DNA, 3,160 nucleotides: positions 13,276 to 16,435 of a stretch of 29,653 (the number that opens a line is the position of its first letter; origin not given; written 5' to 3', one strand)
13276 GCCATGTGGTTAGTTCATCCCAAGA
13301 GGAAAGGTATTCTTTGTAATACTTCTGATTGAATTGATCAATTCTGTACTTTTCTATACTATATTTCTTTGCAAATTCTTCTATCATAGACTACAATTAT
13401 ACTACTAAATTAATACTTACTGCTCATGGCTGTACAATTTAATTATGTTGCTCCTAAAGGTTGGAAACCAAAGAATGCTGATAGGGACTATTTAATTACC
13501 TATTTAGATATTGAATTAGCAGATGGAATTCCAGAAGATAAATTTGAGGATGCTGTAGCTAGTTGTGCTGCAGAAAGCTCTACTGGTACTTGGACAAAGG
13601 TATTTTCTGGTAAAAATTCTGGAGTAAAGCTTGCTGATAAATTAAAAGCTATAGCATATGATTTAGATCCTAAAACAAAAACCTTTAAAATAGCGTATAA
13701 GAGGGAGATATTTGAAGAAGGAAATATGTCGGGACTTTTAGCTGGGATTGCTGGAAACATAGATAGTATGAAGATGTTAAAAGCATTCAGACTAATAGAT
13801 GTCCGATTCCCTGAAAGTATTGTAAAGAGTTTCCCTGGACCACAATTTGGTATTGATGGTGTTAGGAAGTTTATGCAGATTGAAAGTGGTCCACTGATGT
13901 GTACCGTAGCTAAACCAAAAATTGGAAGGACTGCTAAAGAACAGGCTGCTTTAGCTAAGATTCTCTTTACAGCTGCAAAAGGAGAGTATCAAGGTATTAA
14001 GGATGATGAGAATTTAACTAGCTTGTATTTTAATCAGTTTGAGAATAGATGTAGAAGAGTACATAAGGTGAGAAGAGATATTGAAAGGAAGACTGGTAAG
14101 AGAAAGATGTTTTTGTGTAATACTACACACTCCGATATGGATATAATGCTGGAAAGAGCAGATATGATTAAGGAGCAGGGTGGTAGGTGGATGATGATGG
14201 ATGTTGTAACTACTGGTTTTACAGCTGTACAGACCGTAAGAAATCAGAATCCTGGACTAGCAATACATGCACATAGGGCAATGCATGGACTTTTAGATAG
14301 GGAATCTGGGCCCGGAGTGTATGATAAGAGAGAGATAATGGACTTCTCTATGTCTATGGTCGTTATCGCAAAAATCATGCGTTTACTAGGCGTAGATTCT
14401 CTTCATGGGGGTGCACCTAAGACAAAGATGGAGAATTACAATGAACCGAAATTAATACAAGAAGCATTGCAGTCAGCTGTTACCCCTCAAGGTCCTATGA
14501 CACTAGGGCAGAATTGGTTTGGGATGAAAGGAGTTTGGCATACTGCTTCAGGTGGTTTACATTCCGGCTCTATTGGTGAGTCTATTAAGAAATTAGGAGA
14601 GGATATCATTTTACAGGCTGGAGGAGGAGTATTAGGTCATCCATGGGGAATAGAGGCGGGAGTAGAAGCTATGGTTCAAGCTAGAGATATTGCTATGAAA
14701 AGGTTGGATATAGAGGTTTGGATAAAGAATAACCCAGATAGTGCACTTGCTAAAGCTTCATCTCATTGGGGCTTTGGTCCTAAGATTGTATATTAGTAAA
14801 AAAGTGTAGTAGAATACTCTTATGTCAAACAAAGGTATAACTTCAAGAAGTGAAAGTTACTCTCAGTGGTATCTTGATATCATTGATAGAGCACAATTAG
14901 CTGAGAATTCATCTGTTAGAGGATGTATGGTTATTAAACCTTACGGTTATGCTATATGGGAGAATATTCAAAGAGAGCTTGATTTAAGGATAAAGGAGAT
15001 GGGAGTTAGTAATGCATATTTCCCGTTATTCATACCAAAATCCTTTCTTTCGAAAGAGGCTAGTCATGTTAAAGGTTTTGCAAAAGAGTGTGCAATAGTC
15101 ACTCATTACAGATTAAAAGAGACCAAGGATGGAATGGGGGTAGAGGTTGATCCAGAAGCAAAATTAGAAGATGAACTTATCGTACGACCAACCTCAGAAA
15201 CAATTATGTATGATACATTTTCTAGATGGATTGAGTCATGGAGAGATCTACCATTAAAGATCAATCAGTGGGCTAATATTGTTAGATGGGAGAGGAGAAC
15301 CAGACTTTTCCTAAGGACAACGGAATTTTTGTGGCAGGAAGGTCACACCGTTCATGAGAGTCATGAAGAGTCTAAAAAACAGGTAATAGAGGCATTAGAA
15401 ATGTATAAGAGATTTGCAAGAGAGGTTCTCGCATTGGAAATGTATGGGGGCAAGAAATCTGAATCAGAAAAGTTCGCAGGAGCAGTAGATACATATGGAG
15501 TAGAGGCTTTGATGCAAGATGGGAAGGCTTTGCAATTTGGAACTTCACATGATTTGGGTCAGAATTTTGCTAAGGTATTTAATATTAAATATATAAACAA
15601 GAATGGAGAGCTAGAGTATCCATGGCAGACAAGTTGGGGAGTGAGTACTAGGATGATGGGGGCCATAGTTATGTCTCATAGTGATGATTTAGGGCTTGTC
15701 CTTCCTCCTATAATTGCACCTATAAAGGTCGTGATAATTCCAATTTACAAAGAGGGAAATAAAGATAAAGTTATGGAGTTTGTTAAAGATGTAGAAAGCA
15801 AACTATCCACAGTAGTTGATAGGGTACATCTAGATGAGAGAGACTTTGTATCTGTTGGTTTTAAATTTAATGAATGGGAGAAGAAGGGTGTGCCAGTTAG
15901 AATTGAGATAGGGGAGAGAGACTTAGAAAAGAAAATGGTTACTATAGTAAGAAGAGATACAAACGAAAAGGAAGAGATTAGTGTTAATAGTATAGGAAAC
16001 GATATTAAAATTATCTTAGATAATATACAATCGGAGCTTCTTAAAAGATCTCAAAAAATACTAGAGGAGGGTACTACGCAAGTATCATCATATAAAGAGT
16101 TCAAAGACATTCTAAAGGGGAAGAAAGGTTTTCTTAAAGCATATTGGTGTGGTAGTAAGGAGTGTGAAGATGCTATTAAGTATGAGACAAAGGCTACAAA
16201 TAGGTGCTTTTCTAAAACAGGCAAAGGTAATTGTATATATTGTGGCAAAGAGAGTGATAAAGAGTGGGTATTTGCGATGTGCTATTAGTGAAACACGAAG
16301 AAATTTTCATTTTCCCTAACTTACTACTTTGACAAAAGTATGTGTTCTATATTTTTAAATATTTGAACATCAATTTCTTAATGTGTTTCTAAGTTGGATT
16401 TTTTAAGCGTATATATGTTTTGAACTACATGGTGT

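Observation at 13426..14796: Stand-alone RuBisCO with full catalytic set, between rlmN and proS, without pathway partners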

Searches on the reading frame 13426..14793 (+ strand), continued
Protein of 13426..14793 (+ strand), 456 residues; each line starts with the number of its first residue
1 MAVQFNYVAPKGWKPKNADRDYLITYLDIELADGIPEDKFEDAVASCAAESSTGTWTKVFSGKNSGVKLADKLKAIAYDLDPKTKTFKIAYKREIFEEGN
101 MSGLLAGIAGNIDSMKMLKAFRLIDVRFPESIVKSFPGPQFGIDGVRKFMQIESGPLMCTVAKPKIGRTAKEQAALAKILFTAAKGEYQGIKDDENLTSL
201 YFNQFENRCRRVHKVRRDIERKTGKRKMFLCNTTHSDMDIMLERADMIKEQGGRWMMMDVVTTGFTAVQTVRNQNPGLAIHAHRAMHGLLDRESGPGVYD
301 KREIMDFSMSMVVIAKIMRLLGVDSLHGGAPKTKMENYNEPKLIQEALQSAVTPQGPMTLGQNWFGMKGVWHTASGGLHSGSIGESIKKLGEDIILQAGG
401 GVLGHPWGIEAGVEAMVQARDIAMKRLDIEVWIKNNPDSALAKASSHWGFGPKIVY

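Call 33: search_protein_families(library=ncbifam, proteins=[P0139, P0136, P0149, P0150, P0151, P0152, P0154, P0161, P0178, P0226], max_evalue=1e-30)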
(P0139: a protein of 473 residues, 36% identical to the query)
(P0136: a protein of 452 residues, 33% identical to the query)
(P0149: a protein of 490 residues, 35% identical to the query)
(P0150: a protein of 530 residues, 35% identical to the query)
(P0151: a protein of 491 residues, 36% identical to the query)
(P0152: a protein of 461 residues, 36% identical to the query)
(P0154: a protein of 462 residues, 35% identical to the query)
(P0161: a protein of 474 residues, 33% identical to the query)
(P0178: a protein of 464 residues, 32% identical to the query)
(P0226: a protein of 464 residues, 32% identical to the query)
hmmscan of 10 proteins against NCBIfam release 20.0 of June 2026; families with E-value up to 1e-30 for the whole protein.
P0139 (473 aa): 5 families
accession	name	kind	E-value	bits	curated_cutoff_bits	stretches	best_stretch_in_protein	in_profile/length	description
NF003252.0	PRK04208.1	subfamily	3.2e-238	790.8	438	1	3-467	3-467/468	ribulose-bisphosphate carboxylase large subunit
TIGR03326.1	rubisco_III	equivalog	1.1e-117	393.6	497.45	1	19-455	4-426/426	type III ribulose-bisphosphate carboxylase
NF010002.0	PRK13475.1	equivalog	4.9e-63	213.4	489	1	21-422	16-419/459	ribulose-bisphosphate carboxylase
NF007095.0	PRK09549.1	equivalog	2.1e-35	122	409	1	43-456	17-402/407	2,3-diketo-5-methylthiopentyl-1-phosphate enolase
NF042437.1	OxoIsoapPDcar_OiaX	equivalog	1.9e-31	109.3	700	0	92-425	76-393/412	3-oxo-isoapionate-4-phosphate decarboxylase OiaX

P0136 (452 aa): 6 families
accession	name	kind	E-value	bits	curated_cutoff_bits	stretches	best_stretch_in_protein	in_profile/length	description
TIGR03326.1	rubisco_III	equivalog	5e-129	430.9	497.45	1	30-449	1-424/426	type III ribulose-bisphosphate carboxylase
NF003252.0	PRK04208.1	subfamily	3e-128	428.3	438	1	28-449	14-453/468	ribulose-bisphosphate carboxylase large subunit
NF010002.0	PRK13475.1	equivalog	4.8e-64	216.7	489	1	42-449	23-438/459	ribulose-bisphosphate carboxylase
NF007095.0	PRK09549.1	equivalog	3.4e-54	183.9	409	1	56-450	16-400/407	2,3-diketo-5-methylthiopentyl-1-phosphate enolase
NF042437.1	OxoIsoapPDcar_OiaX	equivalog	5.6e-46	157.2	700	1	101-449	76-409/412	3-oxo-isoapionate-4-phosphate decarboxylase OiaX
TIGR03332.1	salvage_mtnW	equivalog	1.4e-44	152.3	513.6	1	67-450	26-405/407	2,3-diketo-5-methylthiopentyl-1-phosphate enolase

P0149 (490 aa): 5 families
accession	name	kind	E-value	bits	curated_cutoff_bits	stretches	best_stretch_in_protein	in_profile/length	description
NF010002.0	PRK13475.1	equivalog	3.5e-187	622.6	489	1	17-481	2-447/459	ribulose-bisphosphate carboxylase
NF003252.0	PRK04208.1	subfamily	5.3e-110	368.1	438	1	19-365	14-364/468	ribulose-bisphosphate carboxylase large subunit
TIGR03326.1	rubisco_III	equivalog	1.3e-106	357.1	497.45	1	21-471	1-423/426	type III ribulose-bisphosphate carboxylase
NF042437.1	OxoIsoapPDcar_OiaX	equivalog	3.5e-45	154.6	700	1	62-321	48-296/412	3-oxo-isoapionate-4-phosphate decarboxylase OiaX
NF007095.0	PRK09549.1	equivalog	8.4e-39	133.2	409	0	86-322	63-290/407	2,3-diketo-5-methylthiopentyl-1-phosphate enolase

P0150 (530 aa): 5 families
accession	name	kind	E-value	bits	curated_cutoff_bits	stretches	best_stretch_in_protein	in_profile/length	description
NF003252.0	PRK04208.1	subfamily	2.4e-118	395.6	438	1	64-482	15-425/468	ribulose-bisphosphate carboxylase large subunit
TIGR03326.1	rubisco_III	equivalog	1.7e-113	379.7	497.45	1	66-489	2-415/426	type III ribulose-bisphosphate carboxylase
NF010002.0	PRK13475.1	equivalog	3.6e-65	220.4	489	1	64-498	5-438/459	ribulose-bisphosphate carboxylase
NF042437.1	OxoIsoapPDcar_OiaX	equivalog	2.1e-34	119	700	1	137-379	71-307/412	3-oxo-isoapionate-4-phosphate decarboxylase OiaX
NF007095.0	PRK09549.1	equivalog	6.4e-34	117.2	409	0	83-387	6-308/407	2,3-diketo-5-methylthiopentyl-1-phosphate enolase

P0151 (491 aa): 5 families
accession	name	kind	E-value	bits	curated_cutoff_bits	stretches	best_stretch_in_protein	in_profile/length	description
NF003252.0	PRK04208.1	subfamily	3.6e-231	767.6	438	1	10-480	3-467/468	ribulose-bisphosphate carboxylase large subunit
TIGR03326.1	rubisco_III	equivalog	1.1e-117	393.5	497.45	1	28-468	5-426/426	type III ribulose-bisphosphate carboxylase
NF010002.0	PRK13475.1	equivalog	1.1e-59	202.4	489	1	35-434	22-418/459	ribulose-bisphosphate carboxylase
NF007095.0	PRK09549.1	equivalog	5.1e-36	124.1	409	1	53-470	19-403/407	2,3-diketo-5-methylthiopentyl-1-phosphate enolase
NF042437.1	OxoIsoapPDcar_OiaX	equivalog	1.1e-34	119.9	700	1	47-435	9-390/412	3-oxo-isoapionate-4-phosphate decarboxylase OiaX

P0152 (461 aa): 6 families
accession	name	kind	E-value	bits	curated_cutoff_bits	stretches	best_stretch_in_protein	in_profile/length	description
TIGR03326.1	rubisco_III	equivalog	1.7e-103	346.8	497.45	1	10-443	2-424/426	type III ribulose-bisphosphate carboxylase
NF003252.0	PRK04208.1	subfamily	1.1e-100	337.4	438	1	10-443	17-453/468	ribulose-bisphosphate carboxylase large subunit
NF010002.0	PRK13475.1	equivalog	3.5e-71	240.2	489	1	23-449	24-445/459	ribulose-bisphosphate carboxylase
NF042437.1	OxoIsoapPDcar_OiaX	equivalog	4.8e-43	147.5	700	1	82-445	76-411/412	3-oxo-isoapionate-4-phosphate decarboxylase OiaX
NF007095.0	PRK09549.1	equivalog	1.7e-41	142.1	409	1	21-445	2-401/407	2,3-diketo-5-methylthiopentyl-1-phosphate enolase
TIGR03332.1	salvage_mtnW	equivalog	4.4e-31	107.9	513.6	0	78-443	71-404/407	2,3-diketo-5-methylthiopentyl-1-phosphate enolase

P0154 (462 aa): 6 families
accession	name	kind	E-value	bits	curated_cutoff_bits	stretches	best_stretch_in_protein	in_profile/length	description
TIGR03326.1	rubisco_III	equivalog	9.7e-125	416.7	497.45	1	18-414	10-426/426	type III ribulose-bisphosphate carboxylase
NF003252.0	PRK04208.1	subfamily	2.6e-119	398.8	438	1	17-416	24-457/468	ribulose-bisphosphate carboxylase large subunit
NF007095.0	PRK09549.1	equivalog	1.2e-73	248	409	1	21-416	3-403/407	2,3-diketo-5-methylthiopentyl-1-phosphate enolase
NF010002.0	PRK13475.1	equivalog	3.6e-62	210.5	489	1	5-414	5-440/459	ribulose-bisphosphate carboxylase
TIGR03332.1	salvage_mtnW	equivalog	6.2e-61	206.2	513.6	1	22-415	3-407/407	2,3-diketo-5-methylthiopentyl-1-phosphate enolase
NF042437.1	OxoIsoapPDcar_OiaX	equivalog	4.2e-58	197.1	700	1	26-415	5-412/412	3-oxo-isoapionate-4-phosphate decarboxylase OiaX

P0161 (474 aa): 6 families
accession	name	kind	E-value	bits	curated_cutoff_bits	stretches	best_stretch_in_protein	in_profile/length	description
NF003252.0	PRK04208.1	subfamily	8.7e-135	449.8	438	1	7-436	16-460/468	ribulose-bisphosphate carboxylase large subunit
TIGR03326.1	rubisco_III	equivalog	8.9e-128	426.8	497.45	1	8-429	2-424/426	type III ribulose-bisphosphate carboxylase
NF010002.0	PRK13475.1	equivalog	3e-74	250.4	489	1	28-433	34-442/459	ribulose-bisphosphate carboxylase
NF042437.1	OxoIsoapPDcar_OiaX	equivalog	8e-58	196.2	700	1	23-431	4-411/412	3-oxo-isoapionate-4-phosphate decarboxylase OiaX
NF007095.0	PRK09549.1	equivalog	2.6e-57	194.2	409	1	28-431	13-401/407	2,3-diketo-5-methylthiopentyl-1-phosphate enolase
TIGR03332.1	salvage_mtnW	equivalog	8.8e-45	153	513.6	1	29-430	13-405/407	2,3-diketo-5-methylthiopentyl-1-phosphate enolase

P0178 (464 aa): 6 families
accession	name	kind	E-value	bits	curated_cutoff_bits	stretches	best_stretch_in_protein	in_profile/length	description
TIGR03326.1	rubisco_III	equivalog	1.5e-102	343.7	497.45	1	4-416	1-426/426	type III ribulose-bisphosphate carboxylase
NF003252.0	PRK04208.1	subfamily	2.1e-97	326.6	438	1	4-420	16-459/468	ribulose-bisphosphate carboxylase large subunit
NF007095.0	PRK09549.1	equivalog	1.8e-59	201.3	409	1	25-420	13-405/407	2,3-diketo-5-methylthiopentyl-1-phosphate enolase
TIGR03332.1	salvage_mtnW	equivalog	9.3e-50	169.4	513.6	1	26-417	13-407/407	2,3-diketo-5-methylthiopentyl-1-phosphate enolase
NF010002.0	PRK13475.1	equivalog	5.6e-42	143.9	489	1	30-416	39-440/459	ribulose-bisphosphate carboxylase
NF042437.1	OxoIsoapPDcar_OiaX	equivalog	1.4e-40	139.4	700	1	23-417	7-412/412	3-oxo-isoapionate-4-phosphate decarboxylase OiaX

P0226 (464 aa): 6 families
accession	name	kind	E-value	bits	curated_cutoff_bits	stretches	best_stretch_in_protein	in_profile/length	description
TIGR03326.1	rubisco_III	equivalog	2.4e-81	273.8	497.45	1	16-422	6-404/426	type III ribulose-bisphosphate carboxylase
NF003252.0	PRK04208.1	subfamily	4.7e-78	262.8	438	1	16-426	21-425/468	ribulose-bisphosphate carboxylase large subunit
NF010002.0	PRK13475.1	equivalog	1.4e-57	195.4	489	1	15-418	14-414/459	ribulose-bisphosphate carboxylase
NF007095.0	PRK09549.1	equivalog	3.4e-46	157.6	409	1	81-325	68-308/407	2,3-diketo-5-methylthiopentyl-1-phosphate enolase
TIGR03332.1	salvage_mtnW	equivalog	6.2e-40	137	513.6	1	97-424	86-386/407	2,3-diketo-5-methylthiopentyl-1-phosphate enolase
NF042437.1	OxoIsoapPDcar_OiaX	equivalog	1.4e-33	116.3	700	0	104-313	97-302/412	3-oxo-isoapionate-4-phosphate decarboxylase OiaX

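Call 45: search_solved_structures(query=P0155, max_evalue=1e-60, show_alignments=1)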
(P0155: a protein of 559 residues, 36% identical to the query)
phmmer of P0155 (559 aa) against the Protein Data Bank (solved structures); distinct sequences matched with E-value up to 1e-60: 1.
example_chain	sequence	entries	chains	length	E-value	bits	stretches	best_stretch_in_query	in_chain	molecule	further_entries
9z01_A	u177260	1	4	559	0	1154.6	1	1-558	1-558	Ribulose bisphosphate carboxylase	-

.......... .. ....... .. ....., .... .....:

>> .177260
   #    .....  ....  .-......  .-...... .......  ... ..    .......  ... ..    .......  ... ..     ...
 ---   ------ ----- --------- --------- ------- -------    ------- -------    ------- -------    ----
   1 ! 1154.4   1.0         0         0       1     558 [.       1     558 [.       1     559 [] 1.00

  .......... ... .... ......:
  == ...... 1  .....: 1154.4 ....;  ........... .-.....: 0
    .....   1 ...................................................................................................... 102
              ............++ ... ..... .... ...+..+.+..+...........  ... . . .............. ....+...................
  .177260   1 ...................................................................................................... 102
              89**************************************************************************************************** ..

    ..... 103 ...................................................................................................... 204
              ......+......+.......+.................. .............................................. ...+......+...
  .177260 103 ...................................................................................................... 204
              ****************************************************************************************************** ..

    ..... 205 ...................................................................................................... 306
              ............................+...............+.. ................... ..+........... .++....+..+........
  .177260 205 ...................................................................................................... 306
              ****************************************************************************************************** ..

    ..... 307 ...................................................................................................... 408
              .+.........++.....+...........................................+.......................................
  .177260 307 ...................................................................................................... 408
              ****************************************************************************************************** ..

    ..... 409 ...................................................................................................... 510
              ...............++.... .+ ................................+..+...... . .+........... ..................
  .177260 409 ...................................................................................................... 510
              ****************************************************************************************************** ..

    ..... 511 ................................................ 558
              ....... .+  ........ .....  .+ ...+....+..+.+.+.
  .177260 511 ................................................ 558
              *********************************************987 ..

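Call 63: predict_structure(alignment_id=A3)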
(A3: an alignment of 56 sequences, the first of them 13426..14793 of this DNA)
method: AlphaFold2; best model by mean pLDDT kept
length: 456 residues; sequences in the alignment: 56
mean_pLDDT: 92.4   pTM: 0.93
mean pLDDT of the five models: 92.4, 92.2, 90.9, 90.9, 90.5
residues with pLDDT >= 90: 370; 70-90: 62; 50-70: 18; < 50: 6
segments of 3 or more residues with pLDDT < 50: 454-456
pLDDT, mean of each block of 10 residues (from residue 1): 85 95 97 94 96 88 91 97 95 97 94 89 96 98 98 97 93 98 97 95 98 99 98 97 98 98 96 96 92 67 84 97 90 55 94 93 98 90 88 94 96 98 93 96 90 51
secondary structure, 60 per line:
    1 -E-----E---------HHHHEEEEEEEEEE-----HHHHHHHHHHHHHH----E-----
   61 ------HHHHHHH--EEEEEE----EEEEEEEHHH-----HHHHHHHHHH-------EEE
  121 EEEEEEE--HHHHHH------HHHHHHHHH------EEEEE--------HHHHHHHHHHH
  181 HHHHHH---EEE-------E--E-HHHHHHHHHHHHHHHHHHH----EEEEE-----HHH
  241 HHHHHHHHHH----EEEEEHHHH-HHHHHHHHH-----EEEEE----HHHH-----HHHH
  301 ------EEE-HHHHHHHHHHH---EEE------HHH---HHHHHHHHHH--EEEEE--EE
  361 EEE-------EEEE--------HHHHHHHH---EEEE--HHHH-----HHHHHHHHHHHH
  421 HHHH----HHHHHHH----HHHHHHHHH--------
elements in order: H18-21 E22-31 H37-50 H67-73 E76-81 E86-92 H101-110 E118-127 H130-135 H142-150 E157-161 H170-186 E190-192 H205-223 E228-232 H238-250 E255-259 H260-263 H265-273 E279-283 H288-291 H297-300 E307-309 H311-321 E325-327 H340-349 E352-356 E359-363 E371-374 H383-390 E394-397 H400-403 H409-424 H429-435 H440-448

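Call 66: fold_search(model_id=the predicted structure, library=pdb)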
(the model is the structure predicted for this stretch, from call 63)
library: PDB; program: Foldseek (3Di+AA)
matches with E <= 10: 1853; with E <= 0.001: 666
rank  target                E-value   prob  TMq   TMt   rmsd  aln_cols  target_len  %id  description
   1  3a12_B                2.0e-46  1.00  0.88  0.92   2.2       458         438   37  Crystal structure of Type III Rubisco complexed with 2-CABP (released 2010-04-07)
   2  3a13_B                4.1e-46  1.00  0.88  0.92   2.1       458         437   37  Crystal structure of Type III Rubisco SP4 mutant complexed with 2-CABP and activated with Ca (released 2010-04-07)
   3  3a12_A                4.6e-46  1.00  0.88  0.92   2.2       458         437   37  Crystal structure of Type III Rubisco complexed with 2-CABP (released 2010-04-07)
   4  3a13_E                5.1e-46  1.00  0.88  0.93   2.1       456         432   38  Crystal structure of Type III Rubisco SP4 mutant complexed with 2-CABP and activated with Ca (released 2010-04-07)
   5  3wqp_A                5.7e-46  1.00  0.88  0.92   2.1       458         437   37  Crystal structure of Rubisco T289D mutant from Thermococcus kodakarensis (released 2015-02-04)
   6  3kdo_D                6.4e-46  1.00  0.88  0.92   2.2       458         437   37  Crystal structure of Type III Rubisco SP6 mutant complexed with 2-CABP (released 2010-10-06)
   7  3a12_E                6.8e-46  1.00  0.88  0.92   2.2       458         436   36  Crystal structure of Type III Rubisco complexed with 2-CABP (released 2010-04-07)
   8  3a12_D                1.3e-45  1.00  0.88  0.92   2.2       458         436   37  Crystal structure of Type III Rubisco complexed with 2-CABP (released 2010-04-07)
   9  3a13_J                1.4e-45  1.00  0.88  0.92   2.2       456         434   38  Crystal structure of Type III Rubisco SP4 mutant complexed with 2-CABP and activated with Ca (released 2010-04-07)
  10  3a13_A                1.6e-45  1.00  0.88  0.92   2.2       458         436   37  Crystal structure of Type III Rubisco SP4 mutant complexed with 2-CABP and activated with Ca (released 2010-04-07)
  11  3kdo_A                1.7e-45  1.00  0.88  0.92   2.3       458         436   36  Crystal structure of Type III Rubisco SP6 mutant complexed with 2-CABP (released 2010-10-06)
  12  3wqp_D                2.6e-45  1.00  0.88  0.92   2.2       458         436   37  Crystal structure of Rubisco T289D mutant from Thermococcus kodakarensis (released 2015-02-04)
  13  3wqp_B                2.9e-45  1.00  0.88  0.91   2.2       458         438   37  Crystal structure of Rubisco T289D mutant from Thermococcus kodakarensis (released 2015-02-04)
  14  3a12_F                3.8e-45  1.00  0.88  0.92   2.1       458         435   37  Crystal structure of Type III Rubisco complexed with 2-CABP (released 2010-04-07)
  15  3kdo_B                6.8e-45  1.00  0.88  0.92   2.2       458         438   37  Crystal structure of Type III Rubisco SP6 mutant complexed with 2-CABP (released 2010-10-06)
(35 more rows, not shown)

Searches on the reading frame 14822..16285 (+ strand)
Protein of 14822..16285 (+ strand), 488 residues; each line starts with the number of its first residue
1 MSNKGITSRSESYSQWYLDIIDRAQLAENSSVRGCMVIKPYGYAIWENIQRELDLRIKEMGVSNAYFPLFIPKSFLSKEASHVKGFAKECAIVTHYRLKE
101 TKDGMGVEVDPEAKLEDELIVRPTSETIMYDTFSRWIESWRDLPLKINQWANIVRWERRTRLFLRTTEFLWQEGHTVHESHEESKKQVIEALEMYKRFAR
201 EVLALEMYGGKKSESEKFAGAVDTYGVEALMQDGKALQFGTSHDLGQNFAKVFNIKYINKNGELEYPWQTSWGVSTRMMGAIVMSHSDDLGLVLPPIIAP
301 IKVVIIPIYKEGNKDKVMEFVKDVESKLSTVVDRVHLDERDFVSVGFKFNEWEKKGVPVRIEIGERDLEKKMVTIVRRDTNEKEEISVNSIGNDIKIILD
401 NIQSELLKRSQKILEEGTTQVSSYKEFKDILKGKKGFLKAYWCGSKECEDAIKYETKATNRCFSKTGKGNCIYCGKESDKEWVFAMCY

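Call 3: search_protein_families(library=pfam, proteins=[window:14822-16285:+])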
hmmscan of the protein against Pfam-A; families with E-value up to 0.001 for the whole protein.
window:14822-16285:+ (488 aa): 3 families
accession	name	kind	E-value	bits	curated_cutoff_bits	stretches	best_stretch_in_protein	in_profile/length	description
PF00587.30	tRNA-synt_2b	-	1e-20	75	29.3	1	114-284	6-177/179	tRNA synthetase class II core domain (G, H, P, S and T)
PF03129.25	HGTP_anticodon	-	2.2e-17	63.5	21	1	302-393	1-89/94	Anticodon binding domain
PF09180.16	ProRS-C_1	-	1.2e-15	57.8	31.5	1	424-488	1-71/71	Prolyl-tRNA synthetase, C-terminal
